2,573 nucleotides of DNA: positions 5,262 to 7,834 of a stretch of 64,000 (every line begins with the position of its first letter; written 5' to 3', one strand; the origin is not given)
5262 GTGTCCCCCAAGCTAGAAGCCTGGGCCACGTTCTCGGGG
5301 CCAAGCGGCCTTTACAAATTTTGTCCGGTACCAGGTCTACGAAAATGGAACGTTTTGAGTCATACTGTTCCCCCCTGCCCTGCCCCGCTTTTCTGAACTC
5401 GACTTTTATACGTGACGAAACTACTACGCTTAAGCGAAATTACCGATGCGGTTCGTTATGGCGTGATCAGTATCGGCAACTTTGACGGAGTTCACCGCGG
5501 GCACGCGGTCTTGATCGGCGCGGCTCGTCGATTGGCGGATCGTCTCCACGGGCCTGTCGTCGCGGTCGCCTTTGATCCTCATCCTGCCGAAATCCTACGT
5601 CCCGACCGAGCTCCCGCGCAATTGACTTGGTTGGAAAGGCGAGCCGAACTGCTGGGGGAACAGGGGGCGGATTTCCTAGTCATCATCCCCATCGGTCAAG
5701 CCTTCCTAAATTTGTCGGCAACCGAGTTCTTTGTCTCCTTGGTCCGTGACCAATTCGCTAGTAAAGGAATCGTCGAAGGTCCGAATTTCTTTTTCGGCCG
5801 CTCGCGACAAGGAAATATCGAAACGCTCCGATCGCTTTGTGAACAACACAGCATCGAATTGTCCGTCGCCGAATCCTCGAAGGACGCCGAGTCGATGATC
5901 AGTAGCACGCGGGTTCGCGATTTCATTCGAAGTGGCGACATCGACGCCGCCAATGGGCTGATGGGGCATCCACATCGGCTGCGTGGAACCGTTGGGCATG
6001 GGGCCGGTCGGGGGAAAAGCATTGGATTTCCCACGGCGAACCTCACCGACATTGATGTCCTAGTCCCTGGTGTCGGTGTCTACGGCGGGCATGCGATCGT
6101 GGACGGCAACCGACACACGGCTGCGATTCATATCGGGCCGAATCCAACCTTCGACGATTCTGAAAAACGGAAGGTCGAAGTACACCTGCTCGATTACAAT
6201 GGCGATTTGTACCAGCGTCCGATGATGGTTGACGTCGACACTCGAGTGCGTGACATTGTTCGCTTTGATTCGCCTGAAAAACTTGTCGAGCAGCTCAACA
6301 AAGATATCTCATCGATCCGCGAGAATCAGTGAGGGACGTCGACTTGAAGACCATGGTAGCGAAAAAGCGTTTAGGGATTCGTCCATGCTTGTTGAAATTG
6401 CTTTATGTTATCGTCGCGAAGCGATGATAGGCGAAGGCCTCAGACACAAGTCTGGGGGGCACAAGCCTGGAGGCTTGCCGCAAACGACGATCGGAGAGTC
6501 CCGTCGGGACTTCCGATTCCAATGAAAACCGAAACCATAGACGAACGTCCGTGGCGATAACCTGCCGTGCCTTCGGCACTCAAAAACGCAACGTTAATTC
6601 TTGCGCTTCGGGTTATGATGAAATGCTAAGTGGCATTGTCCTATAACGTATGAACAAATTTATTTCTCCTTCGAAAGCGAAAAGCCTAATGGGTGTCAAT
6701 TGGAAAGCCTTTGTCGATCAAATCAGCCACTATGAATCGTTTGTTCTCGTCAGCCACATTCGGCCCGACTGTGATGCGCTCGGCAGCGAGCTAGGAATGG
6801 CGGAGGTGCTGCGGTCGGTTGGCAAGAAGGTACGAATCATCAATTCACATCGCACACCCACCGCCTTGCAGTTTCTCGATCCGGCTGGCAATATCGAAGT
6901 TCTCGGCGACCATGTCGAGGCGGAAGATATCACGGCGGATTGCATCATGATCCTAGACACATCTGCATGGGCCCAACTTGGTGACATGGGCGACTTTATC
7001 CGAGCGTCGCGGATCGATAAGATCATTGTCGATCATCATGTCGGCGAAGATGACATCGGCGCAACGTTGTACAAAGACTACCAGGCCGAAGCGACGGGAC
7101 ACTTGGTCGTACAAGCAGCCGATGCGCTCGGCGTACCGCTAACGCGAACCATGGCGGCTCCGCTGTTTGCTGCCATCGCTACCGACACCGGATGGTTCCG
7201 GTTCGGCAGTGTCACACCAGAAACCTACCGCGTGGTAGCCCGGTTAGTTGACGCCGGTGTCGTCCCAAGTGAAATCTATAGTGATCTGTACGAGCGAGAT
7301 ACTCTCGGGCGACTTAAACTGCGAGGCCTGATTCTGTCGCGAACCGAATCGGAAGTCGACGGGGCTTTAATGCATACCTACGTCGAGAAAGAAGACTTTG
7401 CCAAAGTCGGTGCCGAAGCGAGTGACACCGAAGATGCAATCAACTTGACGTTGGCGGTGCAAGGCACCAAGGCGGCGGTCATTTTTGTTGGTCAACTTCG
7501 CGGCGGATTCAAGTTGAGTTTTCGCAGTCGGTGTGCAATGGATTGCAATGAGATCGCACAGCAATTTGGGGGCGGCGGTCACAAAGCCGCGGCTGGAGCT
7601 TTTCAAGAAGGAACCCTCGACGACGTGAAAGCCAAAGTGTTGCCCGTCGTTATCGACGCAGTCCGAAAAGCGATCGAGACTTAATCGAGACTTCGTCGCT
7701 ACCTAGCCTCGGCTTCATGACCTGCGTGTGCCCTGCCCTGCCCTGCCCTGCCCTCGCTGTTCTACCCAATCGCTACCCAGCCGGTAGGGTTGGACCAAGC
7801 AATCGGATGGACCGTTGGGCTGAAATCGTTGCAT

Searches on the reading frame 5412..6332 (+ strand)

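Call 8: search_protein_families(library=ncbifam, proteins=[window:5412-6332:+], max_evalue=0.00001)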
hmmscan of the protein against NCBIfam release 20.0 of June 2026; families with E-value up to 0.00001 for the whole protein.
window:5412-6332:+ (306 aa): 10 families
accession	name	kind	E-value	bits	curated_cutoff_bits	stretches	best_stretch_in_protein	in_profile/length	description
NF004160.0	PRK05627.1-3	equivalog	1.9e-84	283.1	295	1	4-304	4-317/325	bifunctional riboflavin kinase/FAD synthetase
NF004162.0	PRK05627.1-5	equivalog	1.9e-65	221.2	241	1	17-304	15-297/304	bifunctional riboflavin kinase/FAD synthetase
NF004163.0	PRK05627.1-6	equivalog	3.6e-64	216.9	315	1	15-304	16-305/313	bifunctional riboflavin kinase/FAD synthetase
NF004159.0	PRK05627.1-2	equivalog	3.7e-63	213.6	306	1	3-303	3-304/326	bifunctional riboflavin kinase/FAD synthetase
TIGR00083.1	ribF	equivalog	5.1e-62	209.9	184.35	1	19-301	2-284/290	riboflavin biosynthesis protein RibF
NF004161.0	PRK05627.1-4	equivalog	1.4e-57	195.1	461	1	17-301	20-306/324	bifunctional riboflavin kinase/FAD synthetase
NF004158.0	PRK05627.1-1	equivalog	2.4e-55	188.1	396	1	17-299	18-297/304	bifunctional riboflavin kinase/FAD synthetase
NF045965.1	RibF_rel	equivalog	2.2e-17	63.4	200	1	18-265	15-242/279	FAD synthase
NF005518.0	PRK07143.1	equivalog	4e-17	62.5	232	1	18-188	18-177/281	hypothetical protein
TIGR00125.1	cyt_tran_rel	domain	2.3e-09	37.3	27.7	1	18-82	2-57/65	adenylyltransferase/cytidyltransferase family protein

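Call 9: search_protein_families(library=pfam, proteins=[window:5412-6332:+], max_evalue=0.0001)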
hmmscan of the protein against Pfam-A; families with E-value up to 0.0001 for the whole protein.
window:5412-6332:+ (306 aa): 2 families
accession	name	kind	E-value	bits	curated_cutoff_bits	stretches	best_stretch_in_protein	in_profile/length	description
PF06574.18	FAD_syn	-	4.2e-40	137.6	27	1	17-167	8-158/158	FAD synthetase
PF01687.23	Flavokinase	-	5e-34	117.6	19.6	1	184-304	1-122/124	Riboflavin kinase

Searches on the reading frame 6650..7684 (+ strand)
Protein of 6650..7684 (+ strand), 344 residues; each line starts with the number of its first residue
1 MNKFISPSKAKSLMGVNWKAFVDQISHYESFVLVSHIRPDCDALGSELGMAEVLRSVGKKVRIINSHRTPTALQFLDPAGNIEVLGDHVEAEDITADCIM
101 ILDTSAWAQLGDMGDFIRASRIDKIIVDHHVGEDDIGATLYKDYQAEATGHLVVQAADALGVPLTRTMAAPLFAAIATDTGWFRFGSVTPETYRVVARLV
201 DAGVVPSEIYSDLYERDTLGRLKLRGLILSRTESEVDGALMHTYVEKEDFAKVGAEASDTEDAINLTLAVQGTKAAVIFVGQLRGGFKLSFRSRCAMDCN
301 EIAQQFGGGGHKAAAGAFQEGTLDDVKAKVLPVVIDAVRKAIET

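Call 8: search_protein_families(library=ncbifam, proteins=[window:6650-7684:+], max_evalue=0.00001)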
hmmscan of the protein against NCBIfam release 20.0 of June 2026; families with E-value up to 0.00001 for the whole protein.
window:6650-7684:+ (344 aa): 4 families
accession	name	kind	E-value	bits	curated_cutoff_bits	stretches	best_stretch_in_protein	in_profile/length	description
NF053633.1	OlncasPapPhNrnA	equivalog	2.8e-31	108.6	350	1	17-321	5-300/317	bifunctional oligoribonuclease/PAP phosphatase NrnA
NF011110.0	PRK14538.1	equivalog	1.7e-08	33.1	707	1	11-326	350-670/838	putative bifunctional signaling protein/50S ribosomal protein L9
NF041569.1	A-tRNAntase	equivalog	5.6e-08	31.5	1440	1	88-329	59-296/880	A-adding tRNA nucleotidyltransferase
NF003877.0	PRK05427.1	equivalog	1.6e-06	27.8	283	1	31-203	4-173/308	manganese-dependent inorganic pyrophosphatase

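Call 9: search_protein_families(library=pfam, proteins=[window:6650-7684:+], max_evalue=0.0001)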
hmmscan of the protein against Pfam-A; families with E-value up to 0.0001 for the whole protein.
window:6650-7684:+ (344 aa): 2 families
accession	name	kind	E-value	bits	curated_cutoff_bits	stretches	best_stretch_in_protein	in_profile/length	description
PF01368.27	DHH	-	6.8e-12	46.2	28.1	1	32-176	3-125/125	DHH family, N-terminal domain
PF02272.25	DHHA1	-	7.4e-07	30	25.9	1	254-321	12-85/102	DHHA1 domain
